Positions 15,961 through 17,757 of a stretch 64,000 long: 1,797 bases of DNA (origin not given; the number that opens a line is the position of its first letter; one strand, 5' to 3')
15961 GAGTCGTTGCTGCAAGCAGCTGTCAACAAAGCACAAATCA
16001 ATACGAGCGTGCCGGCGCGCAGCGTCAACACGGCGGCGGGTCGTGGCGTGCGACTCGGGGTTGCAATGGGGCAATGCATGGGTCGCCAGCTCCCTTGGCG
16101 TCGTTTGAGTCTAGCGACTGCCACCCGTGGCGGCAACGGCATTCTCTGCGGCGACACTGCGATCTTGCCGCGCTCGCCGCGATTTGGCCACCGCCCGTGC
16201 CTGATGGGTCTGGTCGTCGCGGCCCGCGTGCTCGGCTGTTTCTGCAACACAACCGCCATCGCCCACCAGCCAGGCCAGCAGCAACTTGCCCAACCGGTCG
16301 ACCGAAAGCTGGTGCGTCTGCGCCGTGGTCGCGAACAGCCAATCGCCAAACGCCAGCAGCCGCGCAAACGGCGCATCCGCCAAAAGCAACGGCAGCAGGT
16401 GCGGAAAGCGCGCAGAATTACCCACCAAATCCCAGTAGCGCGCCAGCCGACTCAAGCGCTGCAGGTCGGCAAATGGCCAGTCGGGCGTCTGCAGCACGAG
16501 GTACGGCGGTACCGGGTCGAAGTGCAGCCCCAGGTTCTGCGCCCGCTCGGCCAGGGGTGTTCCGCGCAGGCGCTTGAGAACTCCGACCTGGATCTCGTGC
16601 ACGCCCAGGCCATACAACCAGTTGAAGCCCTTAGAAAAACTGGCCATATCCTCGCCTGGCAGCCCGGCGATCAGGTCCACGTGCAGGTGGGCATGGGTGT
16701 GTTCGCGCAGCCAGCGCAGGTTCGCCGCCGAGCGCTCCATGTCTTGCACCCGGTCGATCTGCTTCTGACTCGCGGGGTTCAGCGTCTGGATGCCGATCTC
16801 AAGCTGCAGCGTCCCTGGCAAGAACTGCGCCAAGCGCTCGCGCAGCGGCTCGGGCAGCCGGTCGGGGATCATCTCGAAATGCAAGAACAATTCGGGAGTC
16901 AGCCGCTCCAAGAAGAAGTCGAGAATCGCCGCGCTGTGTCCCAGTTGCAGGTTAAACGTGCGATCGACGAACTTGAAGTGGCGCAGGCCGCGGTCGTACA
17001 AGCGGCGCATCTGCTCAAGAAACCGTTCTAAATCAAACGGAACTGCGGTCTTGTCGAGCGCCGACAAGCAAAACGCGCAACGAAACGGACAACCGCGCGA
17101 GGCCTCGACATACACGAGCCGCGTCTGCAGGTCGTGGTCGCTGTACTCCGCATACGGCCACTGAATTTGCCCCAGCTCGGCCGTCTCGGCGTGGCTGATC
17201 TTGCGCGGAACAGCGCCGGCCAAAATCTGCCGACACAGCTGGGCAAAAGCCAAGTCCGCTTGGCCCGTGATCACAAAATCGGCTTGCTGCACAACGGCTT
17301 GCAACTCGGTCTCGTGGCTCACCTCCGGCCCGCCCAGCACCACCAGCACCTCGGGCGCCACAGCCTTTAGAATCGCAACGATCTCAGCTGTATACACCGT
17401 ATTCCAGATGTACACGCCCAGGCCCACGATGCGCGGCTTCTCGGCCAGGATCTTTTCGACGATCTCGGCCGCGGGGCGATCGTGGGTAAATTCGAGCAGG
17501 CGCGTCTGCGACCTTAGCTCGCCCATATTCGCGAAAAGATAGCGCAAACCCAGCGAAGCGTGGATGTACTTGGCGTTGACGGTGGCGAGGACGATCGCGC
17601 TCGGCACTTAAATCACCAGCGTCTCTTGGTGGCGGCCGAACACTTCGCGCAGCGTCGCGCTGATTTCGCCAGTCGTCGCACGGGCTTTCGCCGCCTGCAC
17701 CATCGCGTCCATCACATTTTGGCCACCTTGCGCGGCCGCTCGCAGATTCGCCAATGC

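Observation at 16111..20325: Operon coupling an rRNA pseudouridine synthase, a B12-domain-less acyl-CoA mutase and a B12-binding radical-SAM enzyme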

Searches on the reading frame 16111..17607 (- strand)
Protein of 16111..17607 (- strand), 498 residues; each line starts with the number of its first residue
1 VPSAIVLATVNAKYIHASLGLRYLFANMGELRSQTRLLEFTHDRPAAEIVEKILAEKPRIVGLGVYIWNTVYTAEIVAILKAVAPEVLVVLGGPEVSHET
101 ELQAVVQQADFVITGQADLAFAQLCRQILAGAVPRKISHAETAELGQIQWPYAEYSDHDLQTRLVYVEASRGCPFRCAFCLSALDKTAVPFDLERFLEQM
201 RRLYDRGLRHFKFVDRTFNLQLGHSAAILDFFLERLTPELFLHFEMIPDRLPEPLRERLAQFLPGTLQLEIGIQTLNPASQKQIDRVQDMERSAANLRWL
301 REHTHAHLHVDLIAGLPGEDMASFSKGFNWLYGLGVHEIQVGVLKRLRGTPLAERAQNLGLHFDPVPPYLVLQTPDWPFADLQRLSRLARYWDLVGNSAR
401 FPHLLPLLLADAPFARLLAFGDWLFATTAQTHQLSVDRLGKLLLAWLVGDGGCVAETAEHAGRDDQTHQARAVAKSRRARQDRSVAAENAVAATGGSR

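Call 7: search_protein_families(library=pfam, proteins=[window:16111-17607:-])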
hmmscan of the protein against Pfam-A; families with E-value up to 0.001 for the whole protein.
window:16111-17607:- (498 aa): 3 families
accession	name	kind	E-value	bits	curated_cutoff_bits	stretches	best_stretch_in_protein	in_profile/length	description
PF04055.27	Radical_SAM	-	7.7e-15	55.9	29.5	1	168-325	2-160/166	Radical SAM superfamily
PF02310.24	B12-binding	-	2.2e-14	53.8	32.1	1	8-124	4-120/121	B12 binding domain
PF13311.11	DUF4080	-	0.00012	22.8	22.9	1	360-447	4-93/188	Protein of unknown function (DUF4080)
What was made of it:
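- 16111..17607 (-): B12-binding radical-SAM protein of the DUF4080 family (498 aa), substrate unknown. PF02310, PF04055 and borderline PF13311 (call 7).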

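Call 8: search_protein_families(library=ncbifam, proteins=[window:16111-17607:-])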
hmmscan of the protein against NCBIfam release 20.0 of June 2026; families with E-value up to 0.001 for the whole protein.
window:16111-17607:- (498 aa): 22 families
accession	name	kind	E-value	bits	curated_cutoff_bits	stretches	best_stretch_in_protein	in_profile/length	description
TIGR03975.1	rSAM_ocin_1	subfamily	3.2e-18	65.6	281.85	1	48-334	119-430/606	RiPP maturation radical SAM C-methyltransferase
TIGR04013.1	B12_SAM_MJ_1487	hypoth_equivalog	1.1e-16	60.7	251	1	47-183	32-170/382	TIGR04013 family B12-binding domain/radical SAM domain-containing protein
NF033712.0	B12_rSAM_KedN5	subfamily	4.3e-16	58.3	700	1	36-139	40-145/624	KedN5 family methylcobalamin-dependent radical SAM C-methyltransferase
TIGR04072.2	rSAM_ladder_B12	equivalog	1.1e-13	50.7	360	1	73-360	86-376/443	lipid biosynthesis B12-binding/radical SAM protein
NF050148.1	rSAM_ApyD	equivalog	1.3e-11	43.7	750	1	48-320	65-352/645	RiPP biosynthesis radical SAM protein ApyD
TIGR04107.1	rSAM_HutW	equivalog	2.1e-10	40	400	1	266-358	152-244/419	heme anaerobic degradation radical SAM methyltransferase ChuW/HutW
TIGR04479.1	bcpD_PhpK_rSAM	subfamily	6e-10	38.1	600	1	139-220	217-299/504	PhpK family radical SAM P-methyltransferase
TIGR00538.1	hemN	equivalog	1.2e-08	34.3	324.95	1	267-334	163-230/454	oxygen-independent coproporphyrinogen III oxidase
NF038361.1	rSAM_Sden_1168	equivalog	1.2e-08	34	575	1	158-358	276-475/560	Sden_1168 family B12-binding radical SAM P-methyltransferase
TIGR00089.1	TIGR00089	subfamily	5.6e-08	32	251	1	84-354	66-338/429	MiaB/RimO family radical SAM methylthiotransferase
TIGR01212.1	TIGR01212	equivalog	1.3e-07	31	180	1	248-355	118-226/302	tRNA modification radical SAM protein MnmL/YtqA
TIGR03471.1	HpnJ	equivalog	2.9e-07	29.7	577.6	0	307-361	338-392/472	hopanoid biosynthesis associated radical SAM protein HpnJ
NF045585.1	rSAM_slr0320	equivalog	5.1e-07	28.6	775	1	123-218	194-291/511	photosystem II high light acclimation radical SAM protein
NF040542.1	rSAM_RCCLKC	equivalog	9.9e-07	28.2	450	1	167-235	183-253/423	arsinothricin biosynthesis radical SAM protein ArsL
NF006067.1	PRK08208.1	equivalog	3.6e-06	26.2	380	1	265-326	148-209/427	STM4012 family radical SAM protein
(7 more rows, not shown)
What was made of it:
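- Checked: Domains (calls 7, 8): the rSAM has PF02310 B12-binding, PF04055 Radical_SAM and PF13311 DUF4080 at 22.8 bits, just under the 22.9 cut-off.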

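Call 16: find_homologous_proteins(query=window:16111-17607:-)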
Query window:16111-17607:- (498 aa): 8000 proteins with E <= 0.001 among 8000 candidates; the best 120 are listed.
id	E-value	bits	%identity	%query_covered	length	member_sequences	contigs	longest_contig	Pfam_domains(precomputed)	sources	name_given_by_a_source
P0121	3.4e-262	888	78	100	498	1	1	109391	PF04055.28,PF02310.25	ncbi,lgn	-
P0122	6.7e-183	627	59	99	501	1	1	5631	PF04055.28,PF13311.12,PF02310.25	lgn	-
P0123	3.5e-182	624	63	90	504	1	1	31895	PF04055.28,PF13311.12,PF02310.25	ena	-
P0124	3.6e-182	624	63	91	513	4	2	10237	PF04055.28,PF13311.12,PF02310.25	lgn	-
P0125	4.1e-182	624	58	95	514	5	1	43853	PF04055.28,PF13311.12,PF02310.25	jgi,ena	-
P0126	5.2e-182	624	58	99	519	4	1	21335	PF04055.28,PF13311.12,PF02310.25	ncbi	-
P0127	7.7e-182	623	58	100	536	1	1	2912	PF04055.28,PF13311.12,PF02310.25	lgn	-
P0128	3.0e-181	621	59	95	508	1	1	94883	PF04055.28,PF13311.12,PF02310.25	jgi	-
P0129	6.6e-181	620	59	95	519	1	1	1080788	PF04055.28,PF13311.12,PF02310.25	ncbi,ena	-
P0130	6.9e-181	620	62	90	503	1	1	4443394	PF04055.28,PF13311.12,PF02310.25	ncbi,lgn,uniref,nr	ncbi:B12-binding domain-containing radical SAM protein [Methylococcus sp. EFPC2]|uniref:B12-binding 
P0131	7.5e-181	620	58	100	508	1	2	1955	PF04055.28,PF13311.12,PF02310.25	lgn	-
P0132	1.5e-180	619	59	95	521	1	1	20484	PF04055.28,PF13311.12,PF02310.25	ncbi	-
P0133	2.7e-180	618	60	95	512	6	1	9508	PF04055.28,PF13311.12,PF02310.25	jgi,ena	-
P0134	3.7e-180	618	63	88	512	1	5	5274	PF04055.28,PF13311.12,PF02310.25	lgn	-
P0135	4.0e-180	618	56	100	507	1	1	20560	PF04055.28,PF13311.12,PF02310.25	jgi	jgi:radical SAM superfamily enzyme YgiQ (UPF0313 family)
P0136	4.6e-180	617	58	95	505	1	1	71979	PF04055.28,PF13311.12,PF02310.25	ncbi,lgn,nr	ncbi:MAG: DUF4080 domain-containing protein [Gammaproteobacteria bacterium]|nr:DUF4080 domain-contai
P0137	8.9e-180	617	60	92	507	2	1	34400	PF04055.28,PF13311.12,PF02310.25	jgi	jgi:radical SAM superfamily enzyme YgiQ (UPF0313 family)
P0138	2.2e-179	615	60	100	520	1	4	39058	PF04055.28,PF13311.12,PF02310.25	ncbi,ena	-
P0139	2.6e-179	615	62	89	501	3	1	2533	PF04055.28,PF13311.12,PF02310.25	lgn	-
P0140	4.1e-179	614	62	89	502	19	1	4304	PF04055.28,PF13311.12,PF02310.25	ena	-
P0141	4.6e-179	614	60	95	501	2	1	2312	PF04055.28,PF13311.12,PF02310.25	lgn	-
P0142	5.5e-179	614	62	91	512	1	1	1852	PF04055.28,PF02310.25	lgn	-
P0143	5.8e-179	614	60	92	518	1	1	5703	PF04055.28,PF13311.12,PF02310.25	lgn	-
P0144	6.3e-179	614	59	95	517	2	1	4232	PF04055.28,PF13311.12,PF02310.25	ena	-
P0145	7.6e-179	613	60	89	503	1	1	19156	PF04055.28,PF13311.12,PF02310.25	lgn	-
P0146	8.2e-179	613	62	89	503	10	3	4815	PF04055.28,PF13311.12,PF02310.25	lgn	-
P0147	8.3e-179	613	62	90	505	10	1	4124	PF04055.28,PF13311.12,PF02310.25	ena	-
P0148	9.6e-179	613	57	98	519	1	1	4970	PF04055.28,PF13311.12,PF02310.25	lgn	-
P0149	1.0e-178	613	61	89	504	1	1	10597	PF04055.28,PF13311.12,PF02310.25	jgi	jgi:hypothetical protein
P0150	1.1e-178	613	60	89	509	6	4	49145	PF04055.28,PF13311.12,PF02310.25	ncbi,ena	-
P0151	1.1e-178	613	57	100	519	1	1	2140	PF04055.28,PF13311.12,PF02310.25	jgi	jgi:radical SAM superfamily enzyme YgiQ (UPF0313 family)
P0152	1.2e-178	613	60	93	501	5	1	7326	PF04055.28,PF13311.12,PF02310.25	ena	-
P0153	1.3e-178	613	60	89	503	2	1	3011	PF04055.28,PF13311.12,PF02310.25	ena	-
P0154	1.8e-178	612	60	94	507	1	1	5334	PF04055.28,PF13311.12,PF02310.25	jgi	jgi:hypothetical protein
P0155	2.0e-178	612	58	94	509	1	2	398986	PF04055.28,PF13311.12,PF02310.25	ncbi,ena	-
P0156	2.1e-178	612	59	95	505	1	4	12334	PF04055.28,PF13311.12,PF02310.25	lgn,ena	-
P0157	3.0e-178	611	61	89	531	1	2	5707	PF04055.28,PF13311.12,PF02310.25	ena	-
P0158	5.1e-178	611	62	90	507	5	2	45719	PF04055.28,PF13311.12,PF02310.25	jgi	-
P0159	5.2e-178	611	62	89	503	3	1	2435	PF04055.28,PF13311.12,PF02310.25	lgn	-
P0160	6.9e-178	610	60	92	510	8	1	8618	PF04055.28,PF13311.12,PF02310.25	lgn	-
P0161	7.7e-178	610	60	89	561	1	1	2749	PF04055.28,PF13311.12,PF02310.25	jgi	jgi:radical SAM superfamily enzyme YgiQ (UPF0313 family)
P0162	9.1e-178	610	60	95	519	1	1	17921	PF04055.28,PF13311.12,PF02310.25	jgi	jgi:radical SAM superfamily enzyme YgiQ (UPF0313 family)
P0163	1.0e-177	610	61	94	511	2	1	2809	PF04055.28,PF13311.12,PF02310.25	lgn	-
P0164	1.1e-177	610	60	90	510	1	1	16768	PF04055.28,PF13311.12,PF02310.25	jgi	-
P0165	2.3e-177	609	60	91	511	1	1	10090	PF04055.28,PF13311.12,PF02310.25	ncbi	ncbi:MAG TPA: DUF4080 domain-containing protein [Gammaproteobacteria bacterium]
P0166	2.7e-177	608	61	89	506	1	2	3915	PF04055.28,PF13311.12,PF02310.25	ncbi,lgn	-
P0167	2.9e-177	608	58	95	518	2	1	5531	PF04055.28,PF13311.12,PF02310.25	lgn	-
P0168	3.0e-177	608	58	99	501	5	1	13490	PF04055.28,PF13311.12,PF02310.25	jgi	-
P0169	4.1e-177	608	56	97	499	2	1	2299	PF04055.28,PF13311.12,PF02310.25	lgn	-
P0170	5.5e-177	607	61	90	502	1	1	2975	PF04055.28,PF13311.12,PF02310.25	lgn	-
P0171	6.3e-177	607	58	94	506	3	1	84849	PF04055.28,PF13311.12,PF02310.25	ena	-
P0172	6.9e-177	607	60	94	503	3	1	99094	PF04055.28,PF13311.12,PF02310.25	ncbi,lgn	-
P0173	8.3e-177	607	59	95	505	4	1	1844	PF04055.28,PF13311.12,PF02310.25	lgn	-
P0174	1.3e-176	606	60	90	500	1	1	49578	PF04055.28,PF13311.12,PF02310.25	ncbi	-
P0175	1.8e-176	606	61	89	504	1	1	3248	PF04055.28,PF13311.12,PF02310.25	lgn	-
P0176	2.1e-176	605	58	95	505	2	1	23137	PF04055.28,PF13311.12,PF02310.25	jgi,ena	-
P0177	2.6e-176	605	58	95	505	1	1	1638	PF04055.28,PF13311.12,PF02310.25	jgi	jgi:radical SAM superfamily enzyme YgiQ (UPF0313 family)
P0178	2.8e-176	605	60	89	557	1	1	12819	PF04055.28,PF13311.12,PF02310.25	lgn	-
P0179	3.7e-176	605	60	89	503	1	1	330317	PF04055.28,PF13311.12,PF02310.25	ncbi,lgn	-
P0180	4.0e-176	604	62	89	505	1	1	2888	PF04055.28,PF13311.12,PF02310.25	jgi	jgi:hypothetical protein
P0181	4.2e-176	604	60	90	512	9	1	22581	PF04055.28,PF13311.12,PF02310.25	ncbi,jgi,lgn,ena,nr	ncbi:MAG: DUF4080 domain-containing protein [Gammaproteobacteria bacterium]|nr:DUF4080 domain-contai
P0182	4.3e-176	604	59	89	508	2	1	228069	PF04055.28,PF13311.12,PF02310.25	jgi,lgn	jgi:radical SAM superfamily enzyme YgiQ (UPF0313 family)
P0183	4.6e-176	604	59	92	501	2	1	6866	PF04055.28,PF13311.12,PF02310.25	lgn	-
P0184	4.8e-176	604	61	90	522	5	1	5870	PF04055.28,PF13311.12,PF02310.25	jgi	jgi:hypothetical protein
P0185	5.6e-176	604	61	90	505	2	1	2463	PF04055.28,PF13311.12,PF02310.25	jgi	jgi:radical SAM superfamily enzyme YgiQ (UPF0313 family)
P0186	5.7e-176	604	60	89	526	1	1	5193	PF04055.28,PF13311.12,PF02310.25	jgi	-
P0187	6.6e-176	604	59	95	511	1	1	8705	PF04055.28,PF13311.12,PF02310.25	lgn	-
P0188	1.0e-175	603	61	90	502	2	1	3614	PF04055.28,PF13311.12,PF02310.25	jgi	-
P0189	1.1e-175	603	59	93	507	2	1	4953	PF04055.28,PF13311.12,PF02310.25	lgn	-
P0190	1.1e-175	603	57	95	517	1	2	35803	PF04055.28,PF13311.12,PF02310.25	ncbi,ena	-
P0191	1.3e-175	603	62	89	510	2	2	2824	PF04055.28,PF13311.12,PF02310.25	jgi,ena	jgi:radical SAM superfamily enzyme YgiQ (UPF0313 family)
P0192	1.5e-175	603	57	98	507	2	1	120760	PF04055.28,PF13311.12,PF02310.25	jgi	jgi:radical SAM superfamily enzyme YgiQ (UPF0313 family)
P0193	1.7e-175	602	59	98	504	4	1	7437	PF04055.28,PF13311.12,PF02310.25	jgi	jgi:hypothetical protein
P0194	2.2e-175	602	58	93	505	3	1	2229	PF04055.28,PF13311.12,PF02310.25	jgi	-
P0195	2.5e-175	602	60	89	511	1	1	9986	PF04055.28,PF13311.12,PF02310.25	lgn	-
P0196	2.8e-175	602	61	90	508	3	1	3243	PF04055.28,PF13311.12,PF02310.25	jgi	-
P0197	2.9e-175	602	58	90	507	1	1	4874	PF04055.28,PF13311.12,PF02310.25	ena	-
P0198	3.8e-175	601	57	99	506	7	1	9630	PF04055.28,PF13311.12,PF02310.25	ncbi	-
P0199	4.1e-175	601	62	89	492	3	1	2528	PF04055.28,PF13311.12,PF02310.25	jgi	-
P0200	4.4e-175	601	58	95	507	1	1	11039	PF04055.28,PF13311.12,PF02310.25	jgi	-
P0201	4.5e-175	601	57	98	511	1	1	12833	PF04055.28,PF13311.12,PF02310.25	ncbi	ncbi:MAG: DUF4080 domain-containing protein [Thiohalomonadaceae bacterium]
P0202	4.7e-175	601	60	89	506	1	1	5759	PF04055.28,PF13311.12,PF02310.25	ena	-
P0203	5.2e-175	601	57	97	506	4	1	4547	PF04055.28,PF13311.12,PF02310.25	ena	-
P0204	5.3e-175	601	56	99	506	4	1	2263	PF04055.28,PF13311.12,PF02310.25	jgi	-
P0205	5.5e-175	601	62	90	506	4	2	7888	PF04055.28,PF13311.12,PF02310.25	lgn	-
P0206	5.6e-175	601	58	92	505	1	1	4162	PF04055.28,PF13311.12,PF02310.25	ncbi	-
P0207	5.7e-175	601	60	89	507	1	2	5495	PF04055.28,PF13311.12,PF02310.25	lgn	-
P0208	5.8e-175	601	55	99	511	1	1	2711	PF04055.28,PF13311.12,PF02310.25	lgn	-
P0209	6.1e-175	601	58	97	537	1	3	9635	PF04055.28,PF13311.12,PF02310.25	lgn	-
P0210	6.3e-175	601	56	97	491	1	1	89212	PF04055.28,PF13311.12,PF02310.25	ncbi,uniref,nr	ncbi:B12-binding domain-containing radical SAM protein [Massilia sp. TS11]|uniref:B12-binding domain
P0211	6.8e-175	600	60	89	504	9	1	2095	PF04055.28,PF13311.12,PF02310.25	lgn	-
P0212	7.0e-175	600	61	88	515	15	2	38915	PF04055.28,PF13311.12,PF02310.25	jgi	jgi:radical SAM superfamily enzyme YgiQ (UPF0313 family)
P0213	8.6e-175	600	61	89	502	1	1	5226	PF04055.28,PF13311.12,PF02310.25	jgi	jgi:hypothetical protein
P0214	9.8e-175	600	58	95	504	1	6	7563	PF04055.28,PF13311.12,PF02310.25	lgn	-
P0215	1.1e-174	600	59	93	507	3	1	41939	PF04055.28,PF13311.12,PF02310.25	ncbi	-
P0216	1.1e-174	600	60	89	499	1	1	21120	PF04055.28,PF13311.12,PF02310.25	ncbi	-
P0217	1.2e-174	600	59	93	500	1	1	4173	PF04055.28,PF13311.12,PF02310.25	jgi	-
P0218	1.2e-174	600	60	89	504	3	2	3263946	PF04055.28,PF13311.12,PF02310.25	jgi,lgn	jgi:hypothetical protein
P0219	1.6e-174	599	58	92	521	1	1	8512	PF04055.28,PF13311.12,PF02310.25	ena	-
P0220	1.7e-174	599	61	90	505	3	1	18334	PF04055.28,PF13311.12,PF02310.25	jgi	jgi:radical SAM superfamily enzyme YgiQ (UPF0313 family)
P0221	2.0e-174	599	61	88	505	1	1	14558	PF04055.28,PF13311.12,PF02310.25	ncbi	-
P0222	2.0e-174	599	56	99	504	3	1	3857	PF04055.28,PF13311.12,PF02310.25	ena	-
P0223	2.8e-174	598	58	93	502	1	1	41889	PF04055.28,PF13311.12,PF02310.25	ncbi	-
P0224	2.9e-174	598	58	90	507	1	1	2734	PF04055.28,PF13311.12,PF02310.25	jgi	jgi:radical SAM superfamily enzyme YgiQ (UPF0313 family)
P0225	3.2e-174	598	60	95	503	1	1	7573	PF04055.28,PF13311.12,PF02310.25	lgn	-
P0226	3.5e-174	598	60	89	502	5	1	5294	PF04055.28,PF13311.12,PF02310.25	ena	-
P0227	4.0e-174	598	58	96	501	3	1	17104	PF04055.28,PF13311.12,PF02310.25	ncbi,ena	-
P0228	4.9e-174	598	60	94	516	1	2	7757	PF04055.28,PF13311.12,PF02310.25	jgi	jgi:hypothetical protein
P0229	5.0e-174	598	59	89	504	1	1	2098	PF04055.28,PF13311.12,PF02310.25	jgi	jgi:radical SAM superfamily enzyme YgiQ (UPF0313 family)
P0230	5.4e-174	597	60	92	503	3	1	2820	PF04055.28,PF13311.12,PF02310.25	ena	-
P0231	7.6e-174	597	60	89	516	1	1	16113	PF04055.28,PF13311.12,PF02310.25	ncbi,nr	ncbi:MAG: DUF4080 domain-containing protein [Candidatus Obscuribacterales bacterium]|nr:DUF4080 doma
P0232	1.0e-173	597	56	99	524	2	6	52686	PF04055.28,PF13311.12,PF02310.25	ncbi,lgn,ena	-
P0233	1.1e-173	596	59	92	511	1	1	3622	PF04055.28,PF13311.12,PF02310.25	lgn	-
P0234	1.1e-173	596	61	89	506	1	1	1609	PF04055.28,PF13311.12,PF02310.25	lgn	-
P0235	1.2e-173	596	58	93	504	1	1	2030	PF04055.28,PF13311.12,PF02310.25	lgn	-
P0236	1.3e-173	596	57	99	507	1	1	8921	PF04055.28,PF13311.12,PF02310.25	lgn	-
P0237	1.3e-173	596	59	93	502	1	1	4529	PF04055.28,PF13311.12,PF02310.25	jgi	jgi:radical SAM superfamily enzyme YgiQ (UPF0313 family)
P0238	1.4e-173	596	59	95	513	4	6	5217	PF04055.28,PF13311.12,PF02310.25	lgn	-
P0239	1.4e-173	596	56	95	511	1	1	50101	PF04055.28,PF13311.12,PF02310.25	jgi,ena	-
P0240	1.5e-173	596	59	92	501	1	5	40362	PF04055.28,PF13311.12,PF02310.25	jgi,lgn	-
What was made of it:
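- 16111..17607 (-): Homologs at 56-63% identity carry PF13311 (call 16).
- On Cobalamin-dependent (class B) radical-SAM enzymes, DUF4080 subfamily: Of the 120 listed homologs, 118 carry PF13311; the two without it include the closest one, P0121 at 78% identity (call 16).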

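Call 28: search_solved_structures(query=window:16111-17607:-, max_evalue=0.01)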
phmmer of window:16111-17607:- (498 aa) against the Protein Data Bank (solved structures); distinct sequences matched with E-value up to 0.01: 3.
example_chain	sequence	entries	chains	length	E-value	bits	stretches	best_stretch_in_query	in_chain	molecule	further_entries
7kdx_A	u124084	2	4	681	3.6e-10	42.2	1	135-379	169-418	Methyltransferase TokK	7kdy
9n1b_A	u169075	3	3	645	8.9e-10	40.9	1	59-358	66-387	Radical SAM protein | Radical SAM enzyme CysS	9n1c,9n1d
9ccb_A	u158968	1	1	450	0.0017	20.3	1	153-222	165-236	Radical SAM core domain-containing protein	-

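Call 30: find_encoding_contigs(protein=P0130, flank=6000, max_places=1)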
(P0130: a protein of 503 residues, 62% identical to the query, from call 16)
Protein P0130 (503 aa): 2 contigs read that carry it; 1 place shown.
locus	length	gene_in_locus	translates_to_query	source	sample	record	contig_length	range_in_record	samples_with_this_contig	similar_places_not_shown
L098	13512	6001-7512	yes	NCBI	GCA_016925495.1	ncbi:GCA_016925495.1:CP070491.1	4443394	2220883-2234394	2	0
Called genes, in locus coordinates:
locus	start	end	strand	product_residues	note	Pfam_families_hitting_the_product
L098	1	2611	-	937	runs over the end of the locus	PF07715:Plug, PF00593:TonB_dep_Rec_b-barrel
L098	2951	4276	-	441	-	-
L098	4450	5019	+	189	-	PF08207:EFP_N, PF01132:EFP, PF09285:Elong-fact-P_C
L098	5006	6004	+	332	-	PF00152:tRNA-synt_2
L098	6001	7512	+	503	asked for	PF02310:B12-binding, PF04055:Radical_SAM, PF13311:DUF4080 (weak)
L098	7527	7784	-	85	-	PF02646:RmuC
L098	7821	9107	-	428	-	PF02646:RmuC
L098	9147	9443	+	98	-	-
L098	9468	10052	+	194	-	PF02492:cobW (faint)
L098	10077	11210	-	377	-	PF01745:IPT (faint), PF01715:IPPT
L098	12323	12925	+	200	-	-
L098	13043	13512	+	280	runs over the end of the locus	-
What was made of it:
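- In Methylococcus sp. EFPC2 the ortholog overlaps epmA by 4 bp downstream of efp (call 30).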

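Call 31: find_encoding_contigs(protein=P0129, flank=6000, max_places=1)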
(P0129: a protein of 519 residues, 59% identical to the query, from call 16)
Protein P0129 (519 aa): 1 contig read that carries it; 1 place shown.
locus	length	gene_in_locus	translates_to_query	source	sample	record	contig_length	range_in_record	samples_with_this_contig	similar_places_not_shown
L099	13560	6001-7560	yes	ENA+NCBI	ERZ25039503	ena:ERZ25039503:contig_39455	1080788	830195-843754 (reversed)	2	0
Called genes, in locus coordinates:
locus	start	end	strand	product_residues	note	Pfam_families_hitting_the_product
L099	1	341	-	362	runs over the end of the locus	PF00155:Aminotran_1_2, PF01053:Cys_Met_Meta_PP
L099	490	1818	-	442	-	PF00815:Histidinol_dh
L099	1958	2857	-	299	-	PF01634:HisG, PF08029:HisG_C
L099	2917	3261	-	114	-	PF01371:Trp_repressor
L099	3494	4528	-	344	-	PF05048:NosD (weak), PF13229:Beta_helix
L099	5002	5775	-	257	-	PF13340:DUF4096, PF01609:DDE_Tnp_1, PF13612:DDE_Tnp_1_3 (weak)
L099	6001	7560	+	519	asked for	PF02310:B12-binding, PF04055:Radical_SAM, PF13311:DUF4080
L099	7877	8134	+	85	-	PF00886:Ribosomal_S16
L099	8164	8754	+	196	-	PF01782:RimM, PF24986:PRC_RimM (weak)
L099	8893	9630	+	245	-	PF01746:tRNA_m1G_MT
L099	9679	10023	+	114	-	PF01245:Ribosomal_L19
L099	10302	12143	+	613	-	PF01972:SDH_protease (faint), PF01343:Peptidase_S49, PF25145:NfeD1b_N, PF01343:Peptidase_S49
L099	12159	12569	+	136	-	PF01479:S4, PF28601:HSP15_C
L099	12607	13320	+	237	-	PF02592:Vut_1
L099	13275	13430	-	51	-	-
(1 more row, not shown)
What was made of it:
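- In another contig it precedes rpsP-rimM-trmD-rplS (call 31).
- Tried and rejected: I tested a translation-machinery theme for DUF4080, suggested by efp-epmA and rpsP-trmD neighbours (calls 30, 31).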
